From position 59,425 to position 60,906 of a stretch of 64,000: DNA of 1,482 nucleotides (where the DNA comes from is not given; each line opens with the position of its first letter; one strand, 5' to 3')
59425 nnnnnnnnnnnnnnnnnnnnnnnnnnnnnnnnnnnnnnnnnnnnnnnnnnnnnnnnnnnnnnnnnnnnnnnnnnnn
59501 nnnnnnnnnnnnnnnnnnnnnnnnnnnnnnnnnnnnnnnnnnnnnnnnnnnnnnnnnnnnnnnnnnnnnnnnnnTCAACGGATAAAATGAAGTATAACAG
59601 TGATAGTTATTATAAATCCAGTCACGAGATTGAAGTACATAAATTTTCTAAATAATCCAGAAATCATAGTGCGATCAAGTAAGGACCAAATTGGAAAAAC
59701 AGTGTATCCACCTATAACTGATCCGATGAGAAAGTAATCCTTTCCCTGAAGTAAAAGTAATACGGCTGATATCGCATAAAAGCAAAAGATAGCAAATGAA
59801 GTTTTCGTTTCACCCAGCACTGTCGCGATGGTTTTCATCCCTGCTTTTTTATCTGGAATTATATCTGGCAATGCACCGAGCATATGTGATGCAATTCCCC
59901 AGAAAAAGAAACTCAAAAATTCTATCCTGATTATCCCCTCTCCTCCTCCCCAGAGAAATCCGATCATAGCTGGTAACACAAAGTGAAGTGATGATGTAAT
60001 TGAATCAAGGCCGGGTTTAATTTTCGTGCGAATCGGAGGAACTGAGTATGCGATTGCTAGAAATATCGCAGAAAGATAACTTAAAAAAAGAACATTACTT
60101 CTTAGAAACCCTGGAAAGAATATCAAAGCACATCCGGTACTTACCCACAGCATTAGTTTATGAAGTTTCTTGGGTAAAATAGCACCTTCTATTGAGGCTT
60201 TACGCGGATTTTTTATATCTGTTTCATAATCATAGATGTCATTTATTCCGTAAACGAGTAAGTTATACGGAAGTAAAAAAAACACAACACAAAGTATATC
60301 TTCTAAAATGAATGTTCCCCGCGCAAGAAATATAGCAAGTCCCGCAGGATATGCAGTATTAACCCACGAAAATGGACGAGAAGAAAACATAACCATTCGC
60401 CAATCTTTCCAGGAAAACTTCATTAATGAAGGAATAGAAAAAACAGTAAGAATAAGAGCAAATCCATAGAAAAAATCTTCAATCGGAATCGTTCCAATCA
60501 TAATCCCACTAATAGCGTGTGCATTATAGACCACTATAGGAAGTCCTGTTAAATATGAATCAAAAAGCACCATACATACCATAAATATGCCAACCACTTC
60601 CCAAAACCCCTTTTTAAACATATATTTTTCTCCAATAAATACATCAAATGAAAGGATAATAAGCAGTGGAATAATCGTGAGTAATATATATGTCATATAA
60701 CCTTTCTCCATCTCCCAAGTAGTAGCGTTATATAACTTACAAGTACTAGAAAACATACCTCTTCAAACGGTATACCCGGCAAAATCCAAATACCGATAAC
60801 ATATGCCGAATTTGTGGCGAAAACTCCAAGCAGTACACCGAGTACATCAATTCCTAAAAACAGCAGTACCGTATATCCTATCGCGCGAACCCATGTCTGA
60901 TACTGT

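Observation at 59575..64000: C50-type carotenoid operon with a fused lycopene-cyclase-half + UbiA lycopene-elongase gene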

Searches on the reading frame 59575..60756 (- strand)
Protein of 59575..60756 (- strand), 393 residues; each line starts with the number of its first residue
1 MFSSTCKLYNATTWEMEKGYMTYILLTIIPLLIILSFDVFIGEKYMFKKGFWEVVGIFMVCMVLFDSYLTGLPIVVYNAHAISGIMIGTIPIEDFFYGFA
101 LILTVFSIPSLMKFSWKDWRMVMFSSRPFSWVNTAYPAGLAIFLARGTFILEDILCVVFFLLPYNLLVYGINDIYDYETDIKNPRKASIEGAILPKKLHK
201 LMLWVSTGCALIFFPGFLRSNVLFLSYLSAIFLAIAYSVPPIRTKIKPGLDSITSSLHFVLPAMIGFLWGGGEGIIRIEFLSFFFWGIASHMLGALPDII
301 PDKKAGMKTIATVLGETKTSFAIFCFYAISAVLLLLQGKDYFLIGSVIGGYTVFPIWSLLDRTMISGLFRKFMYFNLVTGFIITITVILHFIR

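Call 3: search_protein_families(library=pfam, proteins=[window:59575-60756:-], max_evalue=0.01)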
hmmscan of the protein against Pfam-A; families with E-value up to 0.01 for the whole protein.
window:59575-60756:- (393 aa): 2 families
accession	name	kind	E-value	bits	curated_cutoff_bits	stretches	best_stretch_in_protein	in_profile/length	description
PF01040.23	UbiA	-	1.4e-25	90.5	34.2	1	137-377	4-249/250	UbiA prenyltransferase family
PF18916.5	Lycopene_cyc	-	1.7e-12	48.1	27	1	22-108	6-88/92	Lycopene cyclase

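Call 4: search_protein_families(library=ncbifam, proteins=[window:59575-60756:-], max_evalue=0.01)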
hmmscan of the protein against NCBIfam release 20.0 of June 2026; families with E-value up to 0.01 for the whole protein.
window:59575-60756:- (393 aa): 12 families
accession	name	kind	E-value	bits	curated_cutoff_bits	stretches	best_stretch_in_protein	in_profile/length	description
NF009608.0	PRK13105.1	equivalog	2.4e-72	243.5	217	1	119-390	9-288/291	prenyltransferase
NF009516.0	PRK12875.1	equivalog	2.1e-41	141.9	205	1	112-391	10-289/292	prenyltransferase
NF010119.0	PRK13595.1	equivalog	3.8e-33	115.2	248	1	122-386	15-281/292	prenyltransferase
TIGR03462.1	CarR_dom_SF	subfamily_domain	5e-13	49.4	39.4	1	21-105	1-84/89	lycopene cyclase domain-containing protein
TIGR01475.1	ubiA_other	subfamily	4.6e-09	36.1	180.8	1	169-392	53-281/282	UbiA-like polyprenyltransferase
NF005742.0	PRK07566.1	equivalog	4e-06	26.1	313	1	171-332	85-248/315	chlorophyll synthase ChlG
TIGR01474.1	ubiA_proteo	equivalog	4.6e-06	26.3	275.45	1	118-391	3-281/282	4-hydroxybenzoate octaprenyltransferase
TIGR01476.1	chlor_syn_BchG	subfamily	0.00015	21.4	212.3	1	170-323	56-210/283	(bacterio)chlorophyll synthase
NF009512.0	PRK12872.1-1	equivalog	0.00024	20.8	278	1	293-357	194-258/303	geranylgeranylglycerol-phosphate geranylgeranyltransferase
NF009511.0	PRK12871.1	equivalog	0.00026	20.4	281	1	201-374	103-280/297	prenyltransferase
NF009523.0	PRK12884.1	equivalog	0.00036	19.8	269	1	143-361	28-248/279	prenyltransferase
TIGR00751.1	menA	equivalog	0.0065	15.9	102.15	0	295-336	185-226/284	1,4-dihydroxy-2-naphthoate octaprenyltransferase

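Call 8: find_homologous_proteins(query=window:59575-60696:-)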
Query window:59575-60696:- (373 aa): 875 proteins with E <= 0.001 among 8000 candidates; the best 120 are listed.
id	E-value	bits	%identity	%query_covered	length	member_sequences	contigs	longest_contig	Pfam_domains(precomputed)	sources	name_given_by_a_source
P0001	7.1e-241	817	100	100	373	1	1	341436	PF01040.24,PF18916.6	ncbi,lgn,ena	-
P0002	2.7e-131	456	58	99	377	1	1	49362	PF01040.24,PF18916.6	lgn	-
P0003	4.2e-118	413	86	59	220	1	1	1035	PF01040.24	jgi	jgi:4-hydroxybenzoate polyprenyltransferase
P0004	1.6e-92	329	46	100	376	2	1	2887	PF01040.24,PF18916.6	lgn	-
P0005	1.0e-91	326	46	100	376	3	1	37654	PF01040.24,PF18916.6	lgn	-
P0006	2.3e-88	315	47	99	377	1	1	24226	PF01040.24,PF18916.6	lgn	-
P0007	3.2e-65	239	40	87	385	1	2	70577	PF01040.24,PF18916.6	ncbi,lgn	-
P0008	1.4e-63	233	38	88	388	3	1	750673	PF01040.24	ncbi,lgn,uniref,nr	ncbi:prenyltransferase [Mycetocola lacteus]|uniref:Prenyltransferase n=1 Tax=Mycetocola lacteus TaxI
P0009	1.7e-63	233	37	90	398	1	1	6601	PF01040.24,PF18916.6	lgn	-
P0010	3.2e-63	232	37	99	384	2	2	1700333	PF01040.24,PF18916.6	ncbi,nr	ncbi:prenyltransferase [Lysinibacter cavernae]|nr:prenyltransferase [Lysinibacter cavernae]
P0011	4.0e-63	232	39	88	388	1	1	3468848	PF01040.24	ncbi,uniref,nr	ncbi:prenyltransferase [Mycetocola sp. JXN-3]|uniref:prenyltransferase n=1 Tax=Mycetocola sp. JXN-3 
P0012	9.2e-62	227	37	88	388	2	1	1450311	PF01040.24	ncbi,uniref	ncbi:prenyltransferase [Mycetocola saprophilus]|uniref:prenyltransferase n=1 Tax=Mycetocola saprophi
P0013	5.4e-61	225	35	99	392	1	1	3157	PF01040.24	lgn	-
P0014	3.4e-60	222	40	87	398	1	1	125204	PF01040.24,PF18916.6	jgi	jgi:lycopene cyclase domain-containing protein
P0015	2.8e-59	219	37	87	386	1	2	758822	PF01040.24,PF18916.6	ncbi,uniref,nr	ncbi:hypothetical protein GCM10022198_10840 [Klugiella xanthotipulae]|uniref:Lycopene cyclase domain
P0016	9.4e-58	214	35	98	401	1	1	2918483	PF01040.24,PF18916.6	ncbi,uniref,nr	ncbi:prenyltransferase [Lysinibacter sp. HNR]|uniref:prenyltransferase n=1 Tax=Lysinibacter sp. HNR 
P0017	1.8e-57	213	43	70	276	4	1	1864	PF01040.24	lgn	-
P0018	7.6e-57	211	43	73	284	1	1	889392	PF01040.24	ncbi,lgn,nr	ncbi:MAG TPA: prenyltransferase [Candidatus Saccharimonadales bacterium]|nr:prenyltransferase [Candi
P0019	2.3e-56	210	35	90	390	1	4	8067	PF01040.24,PF18916.6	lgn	-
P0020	5.8e-56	208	34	99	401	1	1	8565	PF01040.24,PF18916.6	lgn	-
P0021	1.0e-55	208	34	97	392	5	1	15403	PF01040.24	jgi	-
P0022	1.3e-55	207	34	99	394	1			PF01040.24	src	-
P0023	3.0e-55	206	37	87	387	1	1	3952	PF01040.24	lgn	-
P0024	3.3e-55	206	35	99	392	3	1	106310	PF01040.24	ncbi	-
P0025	3.3e-55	206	37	88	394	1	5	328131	PF01040.24,PF18916.6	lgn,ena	-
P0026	3.4e-55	206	35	90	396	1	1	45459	PF01040.24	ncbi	ncbi:MAG: prenyltransferase [Leucobacter sp.]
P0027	6.9e-55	205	40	73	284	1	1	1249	PF01040.24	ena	-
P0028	7.6e-55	205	42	74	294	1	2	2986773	PF01040.24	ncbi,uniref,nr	ncbi:prenyltransferase [Corynebacterium choanae]|uniref:Prenyltransferase n=1 Tax=Corynebacterium ch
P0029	1.2e-54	204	44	71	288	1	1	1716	PF01040.24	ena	-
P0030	1.2e-54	204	33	91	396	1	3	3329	PF01040.24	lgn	-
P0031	1.8e-54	203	35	99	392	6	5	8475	PF01040.24,PF18916.6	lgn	-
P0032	2.3e-54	203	42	71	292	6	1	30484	PF01040.24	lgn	-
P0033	2.3e-54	203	34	92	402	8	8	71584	PF01040.24,PF18916.6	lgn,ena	-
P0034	2.3e-54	203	41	72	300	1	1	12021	PF01040.24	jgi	jgi:4-hydroxybenzoate polyprenyltransferase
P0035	2.5e-54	203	41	71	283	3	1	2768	PF01040.24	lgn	-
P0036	2.5e-54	203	41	73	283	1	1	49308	PF01040.24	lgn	-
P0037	3.6e-54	202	39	74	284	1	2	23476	PF01040.24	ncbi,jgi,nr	ncbi:MAG TPA: prenyltransferase [Patescibacteria group bacterium]|jgi:4-hydroxybenzoate polyprenyltr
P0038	5.5e-54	202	41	72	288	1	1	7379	PF01040.24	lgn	-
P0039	6.3e-54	202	35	89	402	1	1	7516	PF01040.24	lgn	-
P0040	7.1e-54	201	41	72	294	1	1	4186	PF01040.24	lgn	-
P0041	7.4e-54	201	40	69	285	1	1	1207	PF01040.24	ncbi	-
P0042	8.1e-54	201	42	71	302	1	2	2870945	PF01040.24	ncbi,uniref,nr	ncbi:prenyltransferase [Ornithinimicrobium humiphilum]|uniref:4-hydroxybenzoate polyprenyltransferas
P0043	8.6e-54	201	40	73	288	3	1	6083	PF01040.24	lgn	-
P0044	9.2e-54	201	41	74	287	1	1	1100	PF01040.24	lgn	-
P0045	1.1e-53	201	39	73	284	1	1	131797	PF01040.24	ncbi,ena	-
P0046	1.4e-53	200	44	73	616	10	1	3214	PF01040.24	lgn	-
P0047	1.5e-53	200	40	74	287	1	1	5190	PF01040.24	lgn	-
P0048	1.5e-53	200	41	73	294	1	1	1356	PF01040.24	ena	-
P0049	1.5e-53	200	40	74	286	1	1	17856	PF01040.24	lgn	-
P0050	1.5e-53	200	40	73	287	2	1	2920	PF01040.24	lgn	-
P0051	1.5e-53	200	41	72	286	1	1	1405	PF01040.24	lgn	-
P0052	1.7e-53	200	39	72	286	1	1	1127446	PF01040.24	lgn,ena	-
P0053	1.8e-53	200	42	72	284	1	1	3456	PF01040.24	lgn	-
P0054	2.0e-53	200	37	89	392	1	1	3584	PF01040.24,PF18916.6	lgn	-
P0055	2.1e-53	200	41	72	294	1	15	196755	PF01040.24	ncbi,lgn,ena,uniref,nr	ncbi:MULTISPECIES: prenyltransferase [unclassified Brachybacterium]|uniref:prenyltransferase n=1 Tax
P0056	2.1e-53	200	42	72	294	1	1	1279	PF01040.24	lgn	-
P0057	3.3e-53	199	39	72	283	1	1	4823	PF01040.24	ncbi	-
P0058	3.4e-53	199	38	73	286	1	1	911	PF01040.24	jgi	jgi:4-hydroxybenzoate polyprenyltransferase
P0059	3.7e-53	199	35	88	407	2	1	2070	PF01040.24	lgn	-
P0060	4.3e-53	199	40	72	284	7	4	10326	PF01040.24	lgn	-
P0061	4.6e-53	199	41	71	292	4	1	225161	PF01040.24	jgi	jgi:4-hydroxybenzoate polyprenyltransferase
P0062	6.3e-53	198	43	71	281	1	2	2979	PF01040.24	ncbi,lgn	-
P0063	6.8e-53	198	32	100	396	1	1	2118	PF01040.24,PF18916.6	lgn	-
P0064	1.2e-52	197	38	71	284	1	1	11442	PF01040.24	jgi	jgi:4-hydroxybenzoate polyprenyltransferase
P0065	1.3e-52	197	38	73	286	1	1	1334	PF01040.24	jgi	jgi:4-hydroxybenzoate polyprenyltransferase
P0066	1.4e-52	197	41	71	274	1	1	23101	PF01040.24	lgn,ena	-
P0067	1.8e-52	197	40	72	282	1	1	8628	PF01040.24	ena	-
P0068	1.8e-52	197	41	72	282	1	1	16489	PF01040.24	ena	-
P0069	1.9e-52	197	40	73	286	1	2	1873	PF01040.24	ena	-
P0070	2.2e-52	197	41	72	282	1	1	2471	PF01040.24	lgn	-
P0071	2.4e-52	196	40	72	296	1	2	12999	PF01040.24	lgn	-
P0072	2.6e-52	196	42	73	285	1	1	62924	PF01040.24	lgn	-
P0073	2.7e-52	196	39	72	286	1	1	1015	PF01040.24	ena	-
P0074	3.8e-52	196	38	73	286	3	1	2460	PF01040.24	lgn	-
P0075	3.9e-52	196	40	73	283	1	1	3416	PF01040.24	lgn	-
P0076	3.9e-52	196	40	72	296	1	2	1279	PF01040.24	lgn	-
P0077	4.0e-52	196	40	72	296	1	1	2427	PF01040.24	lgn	-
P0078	4.5e-52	196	41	73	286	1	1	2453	PF01040.24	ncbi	ncbi:MAG: prenyltransferase [Actinomycetota bacterium]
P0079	4.6e-52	196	41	72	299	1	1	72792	PF01040.24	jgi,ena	-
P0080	4.8e-52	195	40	69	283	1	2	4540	PF01040.24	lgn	-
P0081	5.4e-52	195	41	71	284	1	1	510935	PF01040.24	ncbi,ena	-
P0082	5.7e-52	195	41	72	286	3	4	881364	PF01040.24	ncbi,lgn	-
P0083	5.8e-52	195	40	74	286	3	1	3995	PF01040.24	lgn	-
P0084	5.8e-52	195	43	71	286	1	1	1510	PF01040.24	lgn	-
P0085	5.9e-52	195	38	73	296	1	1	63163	PF01040.24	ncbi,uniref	ncbi:prenyltransferase [Arthrobacter sp. 7Tela_A1]|uniref:prenyltransferase n=1 Tax=Arthrobacter sp.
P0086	6.0e-52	195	40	73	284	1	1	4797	PF01040.24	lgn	-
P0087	6.6e-52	195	40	71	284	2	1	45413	PF01040.24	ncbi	-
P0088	6.6e-52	195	43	71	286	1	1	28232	PF01040.24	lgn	-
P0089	7.1e-52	195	41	72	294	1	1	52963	PF01040.24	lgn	-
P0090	7.5e-52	195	36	92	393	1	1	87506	PF01040.24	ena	-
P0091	8.0e-52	195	41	72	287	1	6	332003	PF01040.24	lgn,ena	-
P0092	8.0e-52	195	42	72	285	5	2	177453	PF01040.24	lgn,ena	-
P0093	8.8e-52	195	41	71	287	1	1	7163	PF01040.24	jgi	-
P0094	9.0e-52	195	40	73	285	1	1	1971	PF01040.24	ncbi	-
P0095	1.1e-51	194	40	72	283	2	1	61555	PF01040.24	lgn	-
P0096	1.1e-51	194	41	71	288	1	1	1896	PF01040.24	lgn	-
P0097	1.3e-51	194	39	72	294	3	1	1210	PF01040.24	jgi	jgi:4-hydroxybenzoate polyprenyltransferase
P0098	1.3e-51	194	40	68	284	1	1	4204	PF01040.24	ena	-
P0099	1.3e-51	194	33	87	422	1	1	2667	PF01040.24,PF18916.6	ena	-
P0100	1.3e-51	194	40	73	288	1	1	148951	PF01040.24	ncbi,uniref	ncbi:prenyltransferase [Herbiconiux sp. P16]|uniref:prenyltransferase n=1 Tax=Herbiconiux wuyangfeng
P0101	1.5e-51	194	37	73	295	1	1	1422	PF01040.24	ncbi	-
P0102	1.5e-51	194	38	71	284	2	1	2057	PF01040.24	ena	-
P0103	2.4e-51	193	38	73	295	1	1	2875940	PF01040.24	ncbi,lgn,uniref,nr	ncbi:prenyltransferase [Planctomonas psychrotolerans]|uniref:prenyltransferase n=1 Tax=Planctomonas 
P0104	2.6e-51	193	40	71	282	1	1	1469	PF01040.24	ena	-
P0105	2.7e-51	193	37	73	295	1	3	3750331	PF01040.24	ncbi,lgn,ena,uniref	ncbi:prenyltransferase [Arthrobacter citreus]|uniref:prenyltransferase n=1 Tax=Arthrobacter TaxID=16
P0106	2.8e-51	193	40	73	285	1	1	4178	PF01040.24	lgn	-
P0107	2.9e-51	193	41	72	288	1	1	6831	PF01040.24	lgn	-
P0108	2.9e-51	193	41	73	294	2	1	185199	PF01040.24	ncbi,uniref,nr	ncbi:prenyltransferase [Brachybacterium sp. FME24]|uniref:prenyltransferase n=1 Tax=Brachybacterium 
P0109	3.1e-51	193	40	72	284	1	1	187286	PF01040.24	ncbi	ncbi:MAG: prenyltransferase [Candidatus Microsaccharimonas sp.]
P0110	3.1e-51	193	37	73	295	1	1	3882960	PF01040.24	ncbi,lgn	ncbi:prenyltransferase [Arthrobacter citreus]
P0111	3.3e-51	193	38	68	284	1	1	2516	PF01040.24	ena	-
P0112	3.5e-51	193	42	70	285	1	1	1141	PF01040.24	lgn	-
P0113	4.0e-51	192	35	99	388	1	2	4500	PF01040.24,PF18916.6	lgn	-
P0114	4.2e-51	192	42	71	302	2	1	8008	PF01040.24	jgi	jgi:4-hydroxybenzoate polyprenyltransferase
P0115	4.2e-51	192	33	90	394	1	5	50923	PF01040.24,PF18916.6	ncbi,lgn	-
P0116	4.2e-51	192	45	54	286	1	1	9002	PF01040.24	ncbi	-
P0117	4.8e-51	192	40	72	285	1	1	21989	PF01040.24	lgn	-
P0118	5.0e-51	192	41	72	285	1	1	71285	PF01040.24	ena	-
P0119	5.7e-51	192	41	73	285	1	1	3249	PF01040.24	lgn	-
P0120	5.9e-51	192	39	72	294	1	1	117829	PF01040.24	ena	-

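Call 11: list_cluster_members(proteins=[P0001, P0002, P0007, P0018])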
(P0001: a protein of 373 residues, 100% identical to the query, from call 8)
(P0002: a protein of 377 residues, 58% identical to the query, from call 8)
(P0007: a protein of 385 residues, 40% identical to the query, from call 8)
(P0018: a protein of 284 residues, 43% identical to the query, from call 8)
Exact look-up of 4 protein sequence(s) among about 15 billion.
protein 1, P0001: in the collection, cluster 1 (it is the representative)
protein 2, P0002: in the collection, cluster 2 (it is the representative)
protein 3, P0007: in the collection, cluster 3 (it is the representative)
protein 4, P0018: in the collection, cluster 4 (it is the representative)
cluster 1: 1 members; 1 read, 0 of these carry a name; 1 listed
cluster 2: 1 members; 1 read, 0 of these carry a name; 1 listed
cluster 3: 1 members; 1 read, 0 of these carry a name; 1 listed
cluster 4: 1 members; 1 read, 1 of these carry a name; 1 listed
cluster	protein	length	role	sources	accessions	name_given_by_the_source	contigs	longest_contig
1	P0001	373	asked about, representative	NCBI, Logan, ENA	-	-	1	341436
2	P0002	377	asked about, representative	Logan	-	-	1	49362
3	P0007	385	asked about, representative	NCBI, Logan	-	-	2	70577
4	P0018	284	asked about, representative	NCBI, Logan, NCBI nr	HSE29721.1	MAG TPA: prenyltransferase [Candidatus Saccharimonadales bacterium] | prenyltransferase [Candidatus Saccharimonadales bacterium]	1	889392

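Call 14: find_encoding_contigs(protein=P0001, flank=10000, max_places=3)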
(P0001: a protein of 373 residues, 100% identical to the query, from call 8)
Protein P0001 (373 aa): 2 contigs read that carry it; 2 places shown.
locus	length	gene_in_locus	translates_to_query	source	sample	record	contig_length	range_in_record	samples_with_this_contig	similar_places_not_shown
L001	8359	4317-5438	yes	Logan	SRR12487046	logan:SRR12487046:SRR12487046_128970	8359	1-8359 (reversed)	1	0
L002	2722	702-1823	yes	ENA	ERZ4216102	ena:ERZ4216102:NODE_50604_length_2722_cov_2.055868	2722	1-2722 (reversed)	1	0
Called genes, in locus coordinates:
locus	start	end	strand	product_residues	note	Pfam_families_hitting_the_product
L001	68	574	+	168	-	PF13473:Cupredoxin_1, PF00127:Copper-bind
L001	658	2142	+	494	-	PF00890:FAD_binding_2 (faint), PF01266:DAO (weak), PF01593:Amino_oxidase, PF13450:NAD_binding_8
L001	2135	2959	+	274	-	PF00494:SQS_PSY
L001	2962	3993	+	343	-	PF00348:polyprenyl_synt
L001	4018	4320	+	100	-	-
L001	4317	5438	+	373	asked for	PF18916:Lycopene_cyc, PF01040:UbiA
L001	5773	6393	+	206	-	-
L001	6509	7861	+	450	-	PF00875:DNA_photolyase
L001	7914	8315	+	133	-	PF01741:MscL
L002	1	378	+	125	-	?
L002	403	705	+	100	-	-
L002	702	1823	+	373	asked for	PF18916:Lycopene_cyc, PF01040:UbiA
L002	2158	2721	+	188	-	?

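Call 15: find_related_loci(query=window:59575-60696:-, collection=genome_contigs, flank=8000)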
Query window:59575-60696:- (373 aa) in genome_contigs; peptide patterns used: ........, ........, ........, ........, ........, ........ (x = any residue, [..] = any of these).
95 stretches matched a pattern; 53 encode a relative of the query (tblastn E <= 1e-3); 53 distinct loci.
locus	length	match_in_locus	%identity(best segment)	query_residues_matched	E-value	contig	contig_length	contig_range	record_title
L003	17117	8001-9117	42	2-368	9e-54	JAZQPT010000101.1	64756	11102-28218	MAG: Candidatus Saccharimonadales bacterium isolate T1900045238_TH20190008.MAGScoT_cleanbin_000005 SGB_5494_k141_153167,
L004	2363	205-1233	37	46-364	1e-52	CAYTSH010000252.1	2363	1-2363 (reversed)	MAG TPA_asm: uncultured Microbacteriaceae bacterium isolate SRP242652_co2_9 genome assembly, contig: NODE_48427_length_2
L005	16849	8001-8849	41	97-372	4e-52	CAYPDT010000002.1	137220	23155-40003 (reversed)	MAG TPA_asm: uncultured Candidatus Saccharibacteria bacterium isolate SRP170004_co1_264 genome assembly, contig: NODE_11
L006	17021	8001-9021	38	40-364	4e-56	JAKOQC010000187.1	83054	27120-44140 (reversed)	MAG: bacterium isolate all_maxbin.105 k201_547959, whole genome shotgun sequence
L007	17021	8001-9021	37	40-364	1e-54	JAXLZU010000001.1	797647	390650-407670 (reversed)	MAG: Candidatus Saccharibacteria bacterium isolate STL-PAT10 C2.14.fa-1, whole genome shotgun sequence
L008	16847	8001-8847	43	41-310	3e-51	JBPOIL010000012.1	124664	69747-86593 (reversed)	MAG: Patescibacteria group bacterium isolate MAG_140 c_000000550144, whole genome shotgun sequence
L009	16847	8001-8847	43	41-310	3e-51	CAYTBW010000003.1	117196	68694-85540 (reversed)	MAG TPA_asm: uncultured Candidatus Saccharibacteria bacterium isolate SRP285395_co2_395 genome assembly, contig: NODE_17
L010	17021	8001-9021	37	43-371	6e-51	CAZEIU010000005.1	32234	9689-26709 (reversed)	MAG TPA_asm: uncultured Candidatus Saccharibacteria bacterium isolate binchicken_co118_318 genome assembly, contig: NODE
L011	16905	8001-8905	39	36-329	2e-51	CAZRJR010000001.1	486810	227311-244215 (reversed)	MAG TPA_asm: uncultured Candidatus Saccharibacteria bacterium isolate SRP173033_co2_82 genome assembly, contig: NODE_2_l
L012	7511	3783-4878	34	24-373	3e-47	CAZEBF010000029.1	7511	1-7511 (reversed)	MAG TPA_asm: uncultured Candidatus Saccharibacteria bacterium isolate SRP286056_co1_136 genome assembly, contig: NODE_13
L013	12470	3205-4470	35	19-373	1e-42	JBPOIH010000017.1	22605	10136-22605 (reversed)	MAG: Patescibacteria group bacterium isolate MAG_90 c_000000450453, whole genome shotgun sequence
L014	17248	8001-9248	35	29-373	6e-42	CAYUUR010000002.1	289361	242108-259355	MAG TPA_asm: uncultured Candidatus Saccharibacteria bacterium isolate SRP342105_co1_352 genome assembly, contig: NODE_30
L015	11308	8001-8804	37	106-369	1e-38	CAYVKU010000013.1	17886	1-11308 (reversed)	MAG TPA_asm: uncultured Candidatus Saccharibacteria bacterium isolate SRP290908_co1_111 genome assembly, contig: NODE_42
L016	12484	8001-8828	35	100-371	1e-37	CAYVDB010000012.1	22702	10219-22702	MAG TPA_asm: uncultured Candidatus Saccharibacteria bacterium isolate SRP287051_co2_78 genome assembly, contig: NODE_455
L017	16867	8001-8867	33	88-373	9e-37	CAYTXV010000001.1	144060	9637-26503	MAG TPA_asm: uncultured Candidatus Saccharibacteria bacterium isolate SRP296810_co1_172 genome assembly, contig: NODE_10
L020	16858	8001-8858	33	88-370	9e-36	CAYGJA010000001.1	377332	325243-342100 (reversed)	MAG TPA_asm: uncultured Candidatus Saccharibacteria bacterium isolate ERP117304_co1_114 genome assembly, contig: NODE_19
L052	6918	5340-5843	28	149-300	2e-4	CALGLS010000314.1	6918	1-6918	MAG: uncultured Saprospiraceae bacterium isolate H3_Bin_METABAT__84_sub_1 genome assembly, contig: c_000001248539, whole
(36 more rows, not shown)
